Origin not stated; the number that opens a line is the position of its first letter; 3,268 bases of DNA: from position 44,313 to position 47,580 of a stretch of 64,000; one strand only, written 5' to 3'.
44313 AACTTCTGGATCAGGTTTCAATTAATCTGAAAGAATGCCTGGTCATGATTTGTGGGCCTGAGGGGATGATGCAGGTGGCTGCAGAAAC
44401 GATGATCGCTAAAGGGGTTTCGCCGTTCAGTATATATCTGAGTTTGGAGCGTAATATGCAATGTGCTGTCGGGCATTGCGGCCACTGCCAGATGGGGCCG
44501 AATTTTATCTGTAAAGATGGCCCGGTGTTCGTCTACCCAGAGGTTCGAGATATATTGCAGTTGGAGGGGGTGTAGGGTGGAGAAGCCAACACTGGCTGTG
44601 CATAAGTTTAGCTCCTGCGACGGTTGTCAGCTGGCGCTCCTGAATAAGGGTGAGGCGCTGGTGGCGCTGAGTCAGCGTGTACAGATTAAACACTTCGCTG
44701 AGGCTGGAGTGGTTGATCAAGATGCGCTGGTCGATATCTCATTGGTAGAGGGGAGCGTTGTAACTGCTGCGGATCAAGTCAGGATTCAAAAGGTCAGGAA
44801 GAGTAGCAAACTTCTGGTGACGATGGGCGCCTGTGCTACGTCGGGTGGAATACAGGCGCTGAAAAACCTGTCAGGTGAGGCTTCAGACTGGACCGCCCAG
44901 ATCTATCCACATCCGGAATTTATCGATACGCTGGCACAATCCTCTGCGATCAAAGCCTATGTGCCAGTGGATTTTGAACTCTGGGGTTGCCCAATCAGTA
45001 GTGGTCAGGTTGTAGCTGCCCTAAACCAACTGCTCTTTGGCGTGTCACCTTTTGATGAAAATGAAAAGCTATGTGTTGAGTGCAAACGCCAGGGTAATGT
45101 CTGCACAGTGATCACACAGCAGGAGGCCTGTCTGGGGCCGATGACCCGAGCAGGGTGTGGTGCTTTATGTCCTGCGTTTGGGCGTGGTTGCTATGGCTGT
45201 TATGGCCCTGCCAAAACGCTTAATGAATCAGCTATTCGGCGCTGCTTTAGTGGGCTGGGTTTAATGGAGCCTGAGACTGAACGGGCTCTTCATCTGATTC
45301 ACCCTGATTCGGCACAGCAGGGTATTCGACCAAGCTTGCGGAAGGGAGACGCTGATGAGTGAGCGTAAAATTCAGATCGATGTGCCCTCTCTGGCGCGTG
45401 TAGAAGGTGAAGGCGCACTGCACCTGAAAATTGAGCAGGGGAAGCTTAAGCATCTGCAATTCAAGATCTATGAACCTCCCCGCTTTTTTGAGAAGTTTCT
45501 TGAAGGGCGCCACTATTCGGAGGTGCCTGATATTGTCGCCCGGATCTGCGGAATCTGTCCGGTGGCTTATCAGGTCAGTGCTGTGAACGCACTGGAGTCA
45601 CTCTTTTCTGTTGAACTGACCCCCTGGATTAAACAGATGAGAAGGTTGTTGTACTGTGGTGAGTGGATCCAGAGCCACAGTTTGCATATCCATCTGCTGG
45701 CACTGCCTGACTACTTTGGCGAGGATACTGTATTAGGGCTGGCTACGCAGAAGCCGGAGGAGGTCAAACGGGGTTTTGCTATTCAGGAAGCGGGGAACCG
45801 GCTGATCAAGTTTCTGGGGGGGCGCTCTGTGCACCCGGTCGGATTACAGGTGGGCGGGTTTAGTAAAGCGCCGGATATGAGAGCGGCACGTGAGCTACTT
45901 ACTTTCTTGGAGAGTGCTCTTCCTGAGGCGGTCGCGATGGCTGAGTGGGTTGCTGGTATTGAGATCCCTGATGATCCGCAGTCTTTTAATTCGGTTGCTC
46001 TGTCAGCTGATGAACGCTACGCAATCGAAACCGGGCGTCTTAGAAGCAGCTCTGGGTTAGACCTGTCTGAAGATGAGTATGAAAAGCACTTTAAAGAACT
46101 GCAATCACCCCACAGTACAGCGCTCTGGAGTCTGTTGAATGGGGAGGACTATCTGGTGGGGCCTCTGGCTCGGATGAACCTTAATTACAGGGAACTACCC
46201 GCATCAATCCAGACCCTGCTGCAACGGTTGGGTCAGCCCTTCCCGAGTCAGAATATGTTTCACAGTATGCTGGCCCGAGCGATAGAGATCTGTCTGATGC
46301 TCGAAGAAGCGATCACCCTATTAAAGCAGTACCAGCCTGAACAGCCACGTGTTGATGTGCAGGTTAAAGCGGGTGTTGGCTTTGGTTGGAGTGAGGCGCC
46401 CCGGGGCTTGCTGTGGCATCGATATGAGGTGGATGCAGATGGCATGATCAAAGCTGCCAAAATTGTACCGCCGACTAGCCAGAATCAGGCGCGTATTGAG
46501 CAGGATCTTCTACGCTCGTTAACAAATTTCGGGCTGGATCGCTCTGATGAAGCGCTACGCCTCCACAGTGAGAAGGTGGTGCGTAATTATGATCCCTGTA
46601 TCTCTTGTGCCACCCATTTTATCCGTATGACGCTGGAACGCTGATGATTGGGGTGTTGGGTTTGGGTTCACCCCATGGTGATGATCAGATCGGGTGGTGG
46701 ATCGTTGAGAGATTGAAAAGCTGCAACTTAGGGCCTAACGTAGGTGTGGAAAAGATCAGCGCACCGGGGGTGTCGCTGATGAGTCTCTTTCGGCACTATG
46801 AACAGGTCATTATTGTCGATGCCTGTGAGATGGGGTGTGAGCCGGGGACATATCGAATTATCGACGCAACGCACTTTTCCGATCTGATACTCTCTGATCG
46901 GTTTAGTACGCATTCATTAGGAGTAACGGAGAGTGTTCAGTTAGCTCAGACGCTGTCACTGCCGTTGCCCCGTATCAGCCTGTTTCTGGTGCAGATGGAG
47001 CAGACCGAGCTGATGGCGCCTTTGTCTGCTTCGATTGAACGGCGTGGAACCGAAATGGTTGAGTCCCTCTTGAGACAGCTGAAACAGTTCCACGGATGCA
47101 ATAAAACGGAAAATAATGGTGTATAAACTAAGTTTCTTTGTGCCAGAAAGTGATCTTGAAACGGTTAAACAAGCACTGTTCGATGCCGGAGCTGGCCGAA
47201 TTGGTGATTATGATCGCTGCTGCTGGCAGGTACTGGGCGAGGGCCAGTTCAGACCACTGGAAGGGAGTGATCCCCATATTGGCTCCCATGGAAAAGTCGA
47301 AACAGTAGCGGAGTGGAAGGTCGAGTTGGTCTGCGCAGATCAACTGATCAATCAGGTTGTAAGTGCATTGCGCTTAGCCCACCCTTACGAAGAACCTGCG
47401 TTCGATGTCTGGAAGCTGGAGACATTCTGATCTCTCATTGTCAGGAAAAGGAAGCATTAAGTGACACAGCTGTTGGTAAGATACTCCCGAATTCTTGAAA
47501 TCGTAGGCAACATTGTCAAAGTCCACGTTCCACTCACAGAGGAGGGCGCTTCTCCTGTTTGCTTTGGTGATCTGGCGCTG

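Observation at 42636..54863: One 13-gene run couples a group 3b [NiFe]-hydrogenase to a V/A-type rotary ATPase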

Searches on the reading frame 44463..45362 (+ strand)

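Call 3: search_protein_families(library=pfam, proteins=[window:44463-45362:+])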
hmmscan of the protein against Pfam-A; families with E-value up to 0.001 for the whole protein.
window:44463-45362:+ (299 aa): 1 family
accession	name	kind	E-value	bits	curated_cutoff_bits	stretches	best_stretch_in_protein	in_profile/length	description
PF01058.29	Oxidored_q6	-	1.3e-20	73.9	27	1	52-189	1-127/128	NADH ubiquinone oxidoreductase, 20 Kd subunit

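Call 32: search_protein_families(library=ncbifam, proteins=[window:44577-45362:+], max_evalue=0.01)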
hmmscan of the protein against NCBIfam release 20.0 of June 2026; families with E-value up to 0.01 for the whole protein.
window:44577-45362:+ (261 aa): 9 families
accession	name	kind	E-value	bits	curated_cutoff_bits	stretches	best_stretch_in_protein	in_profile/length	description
NF040836.1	sulfhyd_HydD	equivalog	3.1e-41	141.3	500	1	5-211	7-212/261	NADPH-dependent hydrogenase/sulfhydrogenase 1 subunit delta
NF040831.1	sulfhyd_ShyD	equivalog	1.6e-39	135.9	460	1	6-225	3-221/240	NAD(P)-dependent hydrogenase/sulfhydrogenase 2 subunit delta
NF045875.1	F420_non_VhuG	exception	6.6e-22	78.1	450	2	3-173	4-184/286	F420-non-reducing hydrogenase subunit VhuG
TIGR03294.1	FrhG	equivalog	1.2e-08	35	245.5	1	5-200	3-188/228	coenzyme F420 hydrogenase subunit gamma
NF011390.0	PRK14815.1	equivalog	0.00012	21.5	281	1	33-92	55-116/183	NADH dehydrogenase subunit B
NF005012.1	PRK06411.1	subfamily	0.00025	20.6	116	0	53-92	75-116/166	NADH-quinone oxidoreductase subunit NuoB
NF011394.0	PRK14819.1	equivalog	0.00049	19.7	312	0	52-91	72-113/264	NADH-quinone oxidoreductase subunit B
TIGR01957.1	nuoB_fam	subfamily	0.0019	18.1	142.7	0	48-93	54-101/145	NADH-quinone oxidoreductase subunit B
NF011395.0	PRK14820.1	equivalog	0.0042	16.9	263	0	52-93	74-117/180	NADH-quinone oxidoreductase subunit B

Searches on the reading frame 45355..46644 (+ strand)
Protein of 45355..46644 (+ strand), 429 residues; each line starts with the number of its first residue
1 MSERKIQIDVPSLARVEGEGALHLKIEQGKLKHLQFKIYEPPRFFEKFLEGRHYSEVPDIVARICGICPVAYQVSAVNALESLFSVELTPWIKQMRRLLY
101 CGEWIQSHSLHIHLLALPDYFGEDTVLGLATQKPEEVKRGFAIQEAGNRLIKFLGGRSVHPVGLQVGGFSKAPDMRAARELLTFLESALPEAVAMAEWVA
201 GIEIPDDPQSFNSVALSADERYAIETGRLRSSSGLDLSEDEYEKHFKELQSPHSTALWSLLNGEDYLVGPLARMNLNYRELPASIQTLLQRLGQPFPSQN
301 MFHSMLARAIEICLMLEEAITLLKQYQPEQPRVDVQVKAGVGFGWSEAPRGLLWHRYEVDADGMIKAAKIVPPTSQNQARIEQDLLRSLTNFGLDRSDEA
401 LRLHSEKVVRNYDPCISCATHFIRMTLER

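Call 3: search_protein_families(library=pfam, proteins=[window:45355-46644:+])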
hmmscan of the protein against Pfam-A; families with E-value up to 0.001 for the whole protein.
window:45355-46644:+ (429 aa): 1 family
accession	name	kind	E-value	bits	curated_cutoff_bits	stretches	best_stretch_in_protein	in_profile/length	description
PF00374.24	NiFeSe_Hases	-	1.4e-25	90.7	25.8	2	262-421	330-508/508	Nickel-dependent hydrogenase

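Call 12: find_homologous_proteins(query=window:45355-46644:+)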
Query window:45355-46644:+ (429 aa): 8000 proteins with E <= 0.001 among 8000 candidates; the best 120 are listed.
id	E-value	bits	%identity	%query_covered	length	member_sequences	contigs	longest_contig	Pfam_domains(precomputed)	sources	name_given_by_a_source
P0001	7.1e-288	972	100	100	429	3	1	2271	PF00374.25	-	-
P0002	8.0e-226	768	78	100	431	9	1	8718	PF00374.25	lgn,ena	-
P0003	1.4e-225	767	78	100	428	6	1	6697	PF00374.25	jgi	jgi:sulfhydrogenase subunit alpha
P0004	4.3e-223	759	77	100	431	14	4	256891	PF00374.25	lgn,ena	-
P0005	2.7e-222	756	76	100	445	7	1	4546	PF00374.25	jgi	jgi:coenzyme F420-reducing hydrogenase alpha subunit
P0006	6.1e-221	752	76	100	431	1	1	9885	PF00374.25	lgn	-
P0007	1.5e-219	747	77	100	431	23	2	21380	PF00374.25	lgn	-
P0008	5.0e-218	742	75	100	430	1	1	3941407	PF00374.25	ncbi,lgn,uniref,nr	ncbi:Ni/Fe hydrogenase subunit alpha [Neptuniibacter halophilus]|uniref:Ni/Fe hydrogenase subunit al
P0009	5.2e-213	725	73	100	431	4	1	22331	PF00374.25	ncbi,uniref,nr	ncbi:Ni/Fe hydrogenase subunit alpha [Neptuniibacter sp.]|uniref:Ni/Fe hydrogenase subunit alpha n=1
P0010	2.0e-212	724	74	100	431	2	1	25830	PF00374.25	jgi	-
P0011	4.0e-212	723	72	100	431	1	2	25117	PF00374.25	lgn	-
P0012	2.4e-211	720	73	100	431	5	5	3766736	PF00374.25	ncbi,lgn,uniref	ncbi:Ni/Fe hydrogenase subunit alpha [Neptuniibacter sp. SY11_33]|uniref:Ni/Fe hydrogenase subunit a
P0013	8.8e-211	718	73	100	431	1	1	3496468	PF00374.25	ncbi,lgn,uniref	ncbi:Ni/Fe hydrogenase subunit alpha [Neptuniibacter sp. QD29_5]|uniref:Ni/Fe hydrogenase subunit al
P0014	4.3e-210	716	73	100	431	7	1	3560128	PF00374.25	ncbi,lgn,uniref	ncbi:Ni/Fe hydrogenase subunit alpha [Neptuniibacter sp. QD48_55]|uniref:Ni/Fe hydrogenase subunit a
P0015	2.2e-208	710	72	100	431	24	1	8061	PF00374.25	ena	-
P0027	4.3e-177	607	63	100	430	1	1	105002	PF00374.25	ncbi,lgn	ncbi:MAG: Ni/Fe hydrogenase subunit alpha [Pontibacterium sp.]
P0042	7.3e-174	597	62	99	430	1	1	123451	PF00374.25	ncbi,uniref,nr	ncbi:Ni/Fe hydrogenase subunit alpha [Marinobacterium arenosum]|uniref:Ni/Fe hydrogenase subunit alp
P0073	2.1e-169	582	59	100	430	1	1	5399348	PF00374.25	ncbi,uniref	ncbi:Ni/Fe hydrogenase subunit alpha [Amphritea sp. HPY]|uniref:Ni/Fe hydrogenase subunit alpha n=1 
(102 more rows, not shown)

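Call 32: search_protein_families(library=ncbifam, proteins=[window:45355-46644:+], max_evalue=0.01)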
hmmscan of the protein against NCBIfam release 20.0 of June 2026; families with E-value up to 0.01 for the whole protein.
window:45355-46644:+ (429 aa): 10 families
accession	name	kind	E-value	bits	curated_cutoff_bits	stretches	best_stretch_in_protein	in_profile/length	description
NF040828.1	sulfhyd_ShyA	equivalog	8.2e-78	262.1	700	1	7-425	2-415/415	NAD(P)-dependent hydrogenase/sulfhydrogenase 2 subunit alpha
NF040832.1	sulfhyd_HydA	equivalog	1.2e-68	232.2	880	1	6-425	3-426/426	NADPH-dependent hydrogenase/sulfhydrogenase 1 subunit alpha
NF041785.2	VhuA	equivalog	1e-39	136.3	800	2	8-182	4-185/418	F420-non-reducing hydrogenase Vhu subunit A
TIGR03295.1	frhA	equivalog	1.5e-39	136.1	392.5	1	8-425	5-399/412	coenzyme F420 hydrogenase subunit alpha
NF033181.1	NiFeSe_hydrog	equivalog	5.2e-36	124.6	600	2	5-123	3-118/507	nickel-dependent hydrogenase large subunit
NF045518.1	H2_NiFeSe_large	exception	4.9e-35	121.3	780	2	5-126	1-122/485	NiFeSe hydrogenase large subunit HysA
NF007778.0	PRK10467.1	equivalog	8.7e-16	57.3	969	2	5-140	4-136/567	hydrogenase 2 large subunit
NF007550.0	PRK10170.1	equivalog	1.8e-09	36.5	1101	1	12-121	23-132/597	Ni/Fe-hydrogenase large subunit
NF041786.2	VhuU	equivalog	3.8e-06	26.6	70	1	406-425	12-31/45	F420-non-reducing hydrogenase selenoprotein subunit VhuU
NF004739.1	PRK06075.1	equivalog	0.0008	18.3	360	1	19-137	15-131/384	NADH-quinone oxidoreductase subunit D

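Call 33: search_solved_structures(query=window:45355-46644:+, max_evalue=1e-10)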
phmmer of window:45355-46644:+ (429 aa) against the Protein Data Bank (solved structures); distinct sequences matched with E-value up to 1e-10: 42.
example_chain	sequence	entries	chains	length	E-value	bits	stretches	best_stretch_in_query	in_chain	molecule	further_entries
5yxy_A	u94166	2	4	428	1.9e-64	221.2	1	6-424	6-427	Cytosolic NiFe-hydrogenase, alpha subunit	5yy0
9nez_D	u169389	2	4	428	7.4e-63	216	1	6-425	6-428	Sulfhydrogenase 1 subunit alpha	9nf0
9e15_B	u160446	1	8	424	2e-61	211.3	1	6-421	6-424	Sulfhydrogenase 1 subunit alpha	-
9e1j_B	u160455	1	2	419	3.2e-61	210.6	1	8-421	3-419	Sulfhydrogenase 1 subunit alpha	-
5odc_F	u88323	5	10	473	8.2e-49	169.7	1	6-423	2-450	Methyl-viologen reducing hydrogenase subunit A | Methyl-viologen reducing hydrogenase, subunit A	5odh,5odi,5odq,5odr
5xf9_D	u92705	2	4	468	1.7e-42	148.9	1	4-421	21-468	NAD-reducing hydrogenase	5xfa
7t2r_D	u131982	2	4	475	3.2e-41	144.7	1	7-423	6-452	NiFe hydrogenase large subunit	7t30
9sw2_F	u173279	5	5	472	4.8e-40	140.8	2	8-193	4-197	F420-non-reducing hydrogenase subunit A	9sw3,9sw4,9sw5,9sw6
9sfi_g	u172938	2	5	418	1.2e-36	129.6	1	8-186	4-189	Coenzyme F420-reducing hydrogenase, alpha subunit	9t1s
9r51_A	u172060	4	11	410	2.1e-25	92.6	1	10-172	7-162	F420-reducing [NiFe]-hydrogenase from Methanothermococcus thermolithotrophicus subunit alp | F420-reducing [NiFe]-hydrogenase from Methanothermococcus thermolit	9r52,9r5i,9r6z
6qgt_A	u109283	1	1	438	9e-25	90.5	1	8-184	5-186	F420-reducing hydrogenase, subunit alpha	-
6qgr_A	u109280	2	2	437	9.9e-25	90.4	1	9-184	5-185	Coenzyme F420 hydrogenase subunit alpha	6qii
3zfs_A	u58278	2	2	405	4.9e-24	88.1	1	10-423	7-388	F420-REDUCING HYDROGENASE, SUBUNIT ALPHA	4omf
4ci0_A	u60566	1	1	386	2.3e-23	85.9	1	10-421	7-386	F420-REDUCING HYDROGENASE, SUBUNIT ALPHA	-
4kl8_L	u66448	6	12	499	4.8e-23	84.8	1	3-121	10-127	Nickel-dependent hydrogenase large subunit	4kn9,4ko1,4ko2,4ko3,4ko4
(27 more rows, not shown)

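Call 61: find_encoding_contigs(protein=P0073, flank=10000, max_places=1)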
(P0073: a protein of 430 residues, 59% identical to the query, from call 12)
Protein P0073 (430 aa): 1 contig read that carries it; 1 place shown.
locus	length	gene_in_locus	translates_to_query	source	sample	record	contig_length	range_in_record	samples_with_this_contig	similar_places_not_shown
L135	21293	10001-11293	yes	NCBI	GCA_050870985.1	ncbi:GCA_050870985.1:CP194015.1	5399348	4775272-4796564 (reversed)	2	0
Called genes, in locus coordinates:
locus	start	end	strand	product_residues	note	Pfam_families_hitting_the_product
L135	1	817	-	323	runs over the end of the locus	PF00152:tRNA-synt_2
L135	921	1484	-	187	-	PF08207:EFP_N, PF01132:EFP, PF09285:Elong-fact-P_C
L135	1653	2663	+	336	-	PF13353:Fer4_12 (weak), PF04055:Radical_SAM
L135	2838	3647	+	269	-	PF01832:Glucosaminidase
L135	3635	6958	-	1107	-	PF05231:MASE1, PF03924:CHASE, PF00989:PAS, PF08447:PAS_3, PF13426:PAS_9, PF00990:GGDEF, PF00563:EAL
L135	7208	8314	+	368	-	PF13746:Fer4_18 (faint), PF13183:Fer4_8 (faint), PF13484:Fer4_16 (faint), PF13534:Fer4_17 (faint), PF12838:Fer4_7 (faint), PF14697:Fer4_21 (faint), PF12797:Fer4_2 (faint), PF17179:Fer4_22, +1 more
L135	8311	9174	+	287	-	PF00175:NAD_binding_1, PF10418:DHODB_Fe-S_bind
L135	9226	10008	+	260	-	PF01058:Oxidored_q6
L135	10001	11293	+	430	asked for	PF00374:NiFeSe_Hases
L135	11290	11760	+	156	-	PF01750:HycI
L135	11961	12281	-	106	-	PF08850:DUF1820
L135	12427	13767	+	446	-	PF00919:UPF0004, PF04055:Radical_SAM, PF01938:TRAM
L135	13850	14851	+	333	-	PF02562:PhoH, PF13245:AAA_19 (weak), PF13604:AAA_30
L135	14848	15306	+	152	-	PF02130:YbeY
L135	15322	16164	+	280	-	PF21917:NMB0537_N, PF00571:CBS (weak), PF03471:CorC_HlyC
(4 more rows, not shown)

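Call 62: find_encoding_contigs(protein=P0027, flank=10000, max_places=1)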
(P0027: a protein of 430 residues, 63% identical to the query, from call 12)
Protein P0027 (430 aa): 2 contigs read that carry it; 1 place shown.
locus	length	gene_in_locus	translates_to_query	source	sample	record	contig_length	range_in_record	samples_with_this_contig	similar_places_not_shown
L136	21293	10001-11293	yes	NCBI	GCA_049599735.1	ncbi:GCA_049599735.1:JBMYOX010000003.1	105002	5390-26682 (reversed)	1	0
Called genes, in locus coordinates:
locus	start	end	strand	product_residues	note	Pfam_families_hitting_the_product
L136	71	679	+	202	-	PF01025:GrpE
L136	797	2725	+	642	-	PF00012:HSP70, PF06723:MreB_Mbl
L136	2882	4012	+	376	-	PF00226:DnaJ, PF01556:DnaJ_C, PF00684:DnaJ_CXXCXGXG, PF27439:DnaJ_C_2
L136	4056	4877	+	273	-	PF06426:SATase_N, PF00132:Hexapep (faint)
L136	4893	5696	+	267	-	PF01113:DapB_N, PF05173:DapB_C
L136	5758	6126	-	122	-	PF02152:FolB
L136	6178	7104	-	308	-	PF01263:Aldose_epim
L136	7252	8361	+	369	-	PF12838:Fer4_7 (faint), PF13746:Fer4_18 (faint), PF13187:Fer4_9 (faint), PF13484:Fer4_16 (faint), PF13534:Fer4_17 (faint), PF13237:Fer4_10 (faint), PF13183:Fer4_8 (weak), PF17179:Fer4_22, +2 more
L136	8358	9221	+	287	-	PF00175:NAD_binding_1, PF10418:DHODB_Fe-S_bind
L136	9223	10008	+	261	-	PF01058:Oxidored_q6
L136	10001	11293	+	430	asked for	PF00374:NiFeSe_Hases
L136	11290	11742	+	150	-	PF01750:HycI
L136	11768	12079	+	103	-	-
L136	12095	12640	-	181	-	PF14803:Zn_ribbon_Nudix, PF00293:NUDIX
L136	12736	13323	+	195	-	PF00293:NUDIX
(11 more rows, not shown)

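Call 63: find_encoding_contigs(protein=P0042, flank=10000, max_places=1)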
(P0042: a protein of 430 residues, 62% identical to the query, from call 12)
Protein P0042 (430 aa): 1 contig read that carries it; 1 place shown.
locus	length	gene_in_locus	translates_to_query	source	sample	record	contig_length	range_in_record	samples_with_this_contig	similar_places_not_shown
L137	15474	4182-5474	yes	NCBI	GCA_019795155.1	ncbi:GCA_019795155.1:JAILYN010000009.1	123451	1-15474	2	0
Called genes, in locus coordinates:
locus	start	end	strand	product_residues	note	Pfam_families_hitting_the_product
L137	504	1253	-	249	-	PF01925:TauE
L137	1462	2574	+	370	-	PF13183:Fer4_8 (faint), PF13187:Fer4_9 (faint), PF13484:Fer4_16 (faint), PF13534:Fer4_17 (faint), PF12838:Fer4_7 (faint), PF14697:Fer4_21 (faint), PF25160:LdpA_Fe-S-bd (faint), PF17179:Fer4_22, +3 more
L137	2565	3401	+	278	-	PF00175:NAD_binding_1, PF10418:DHODB_Fe-S_bind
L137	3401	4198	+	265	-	PF01058:Oxidored_q6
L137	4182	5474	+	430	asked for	PF00374:NiFeSe_Hases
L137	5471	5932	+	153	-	PF01750:HycI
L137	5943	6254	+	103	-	-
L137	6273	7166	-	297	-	PF00892:EamA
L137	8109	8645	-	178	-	PF14803:Zn_ribbon_Nudix, PF00293:NUDIX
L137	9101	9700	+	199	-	PF00293:NUDIX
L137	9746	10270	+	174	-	PF25084:LbH_EIF2B (faint), PF14602:Hexapep_2 (faint), PF25087:GMPPB_C (faint), PF00132:Hexapep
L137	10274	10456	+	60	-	PF06945:DUF1289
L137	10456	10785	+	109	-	PF01910:Thiamine_BP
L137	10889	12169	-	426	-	PF01595:CNNM, PF00571:CBS, PF03471:CorC_HlyC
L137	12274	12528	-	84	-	-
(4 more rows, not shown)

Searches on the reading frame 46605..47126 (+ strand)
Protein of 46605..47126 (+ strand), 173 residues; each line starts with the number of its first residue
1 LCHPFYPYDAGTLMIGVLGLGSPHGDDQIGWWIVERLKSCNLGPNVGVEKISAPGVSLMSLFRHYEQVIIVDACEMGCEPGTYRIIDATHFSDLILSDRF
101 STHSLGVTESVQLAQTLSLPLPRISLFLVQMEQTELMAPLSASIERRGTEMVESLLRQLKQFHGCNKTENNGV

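Call 3: search_protein_families(library=pfam, proteins=[window:46605-47126:+])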
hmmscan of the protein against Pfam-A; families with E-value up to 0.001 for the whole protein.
window:46605-47126:+ (173 aa): 1 family
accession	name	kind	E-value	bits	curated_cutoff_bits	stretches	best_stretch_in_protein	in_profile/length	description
PF01750.23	HycI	-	4e-14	53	23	1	53-157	24-129/130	Hydrogenase maturation protease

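Call 32: search_protein_families(library=ncbifam, proteins=[window:46644-47126:+], max_evalue=0.01)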
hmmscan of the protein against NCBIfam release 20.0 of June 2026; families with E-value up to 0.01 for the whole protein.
window:46644-47126:+ (160 aa): 7 families
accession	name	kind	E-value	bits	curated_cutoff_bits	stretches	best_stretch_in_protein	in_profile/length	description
TIGR00072.1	hydrog_prot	superfamily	8.7e-25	87.4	47.45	1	4-145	2-144/145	hydrogenase maturation protease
TIGR00140.1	hupD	subfamily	1.2e-12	48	151.8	1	4-148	3-149/151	HyaD/HybD family hydrogenase maturation endopeptidase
TIGR00142.1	hycI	equivalog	6e-10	39.1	119.1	1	10-148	10-144/146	hydrogenase maturation peptidase HycI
NF007777.0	PRK10466.1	equivalog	6e-07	29.3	190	1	4-149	5-152/164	HyaD/HybD family hydrogenase maturation endopeptidase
NF045519.1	NiFeSe_H2_mat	exception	2.5e-06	27.4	190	1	4-137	5-138/152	NiFeSe hydrogenase maturation protease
TIGR00130.1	frhD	equivalog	0.00012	22.2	134.95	1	11-99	15-105/153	coenzyme F420-reducing hydrogenase, FrhD protein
NF007616.0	PRK10264.1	equivalog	0.00043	20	261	1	4-105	8-111/195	hydrogenase 1 maturation protease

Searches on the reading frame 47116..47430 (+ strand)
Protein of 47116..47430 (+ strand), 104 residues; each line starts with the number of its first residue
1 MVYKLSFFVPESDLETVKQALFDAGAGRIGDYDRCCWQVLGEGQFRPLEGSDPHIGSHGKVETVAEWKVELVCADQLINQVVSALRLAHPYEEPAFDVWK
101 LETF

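Call 3: search_protein_families(library=pfam, proteins=[window:47116-47430:+])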
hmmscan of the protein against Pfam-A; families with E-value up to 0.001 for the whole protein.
window:47116-47430:+ (104 aa): 0 families

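Call 32: search_protein_families(library=ncbifam, proteins=[window:47116-47430:+], max_evalue=0.01)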
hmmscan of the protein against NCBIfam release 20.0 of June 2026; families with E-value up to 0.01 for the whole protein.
window:47116-47430:+ (104 aa): 0 families

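Call 34: search_solved_structures(query=window:47116-47430:+, max_evalue=0.01, show_alignments=2)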
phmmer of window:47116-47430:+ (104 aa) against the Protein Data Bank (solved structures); distinct sequences matched with E-value up to 0.01: 3.
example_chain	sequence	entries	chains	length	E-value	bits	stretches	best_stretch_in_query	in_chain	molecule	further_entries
2gx8_A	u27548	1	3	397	4.2e-22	81.6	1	4-102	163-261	NIF3-related protein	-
3lnl_A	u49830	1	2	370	9.1e-13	51.6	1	2-100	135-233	UPF0135 protein SA1388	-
2nyd_A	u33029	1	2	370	9.1e-13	51.6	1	2-100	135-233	UPF0135 protein SA1388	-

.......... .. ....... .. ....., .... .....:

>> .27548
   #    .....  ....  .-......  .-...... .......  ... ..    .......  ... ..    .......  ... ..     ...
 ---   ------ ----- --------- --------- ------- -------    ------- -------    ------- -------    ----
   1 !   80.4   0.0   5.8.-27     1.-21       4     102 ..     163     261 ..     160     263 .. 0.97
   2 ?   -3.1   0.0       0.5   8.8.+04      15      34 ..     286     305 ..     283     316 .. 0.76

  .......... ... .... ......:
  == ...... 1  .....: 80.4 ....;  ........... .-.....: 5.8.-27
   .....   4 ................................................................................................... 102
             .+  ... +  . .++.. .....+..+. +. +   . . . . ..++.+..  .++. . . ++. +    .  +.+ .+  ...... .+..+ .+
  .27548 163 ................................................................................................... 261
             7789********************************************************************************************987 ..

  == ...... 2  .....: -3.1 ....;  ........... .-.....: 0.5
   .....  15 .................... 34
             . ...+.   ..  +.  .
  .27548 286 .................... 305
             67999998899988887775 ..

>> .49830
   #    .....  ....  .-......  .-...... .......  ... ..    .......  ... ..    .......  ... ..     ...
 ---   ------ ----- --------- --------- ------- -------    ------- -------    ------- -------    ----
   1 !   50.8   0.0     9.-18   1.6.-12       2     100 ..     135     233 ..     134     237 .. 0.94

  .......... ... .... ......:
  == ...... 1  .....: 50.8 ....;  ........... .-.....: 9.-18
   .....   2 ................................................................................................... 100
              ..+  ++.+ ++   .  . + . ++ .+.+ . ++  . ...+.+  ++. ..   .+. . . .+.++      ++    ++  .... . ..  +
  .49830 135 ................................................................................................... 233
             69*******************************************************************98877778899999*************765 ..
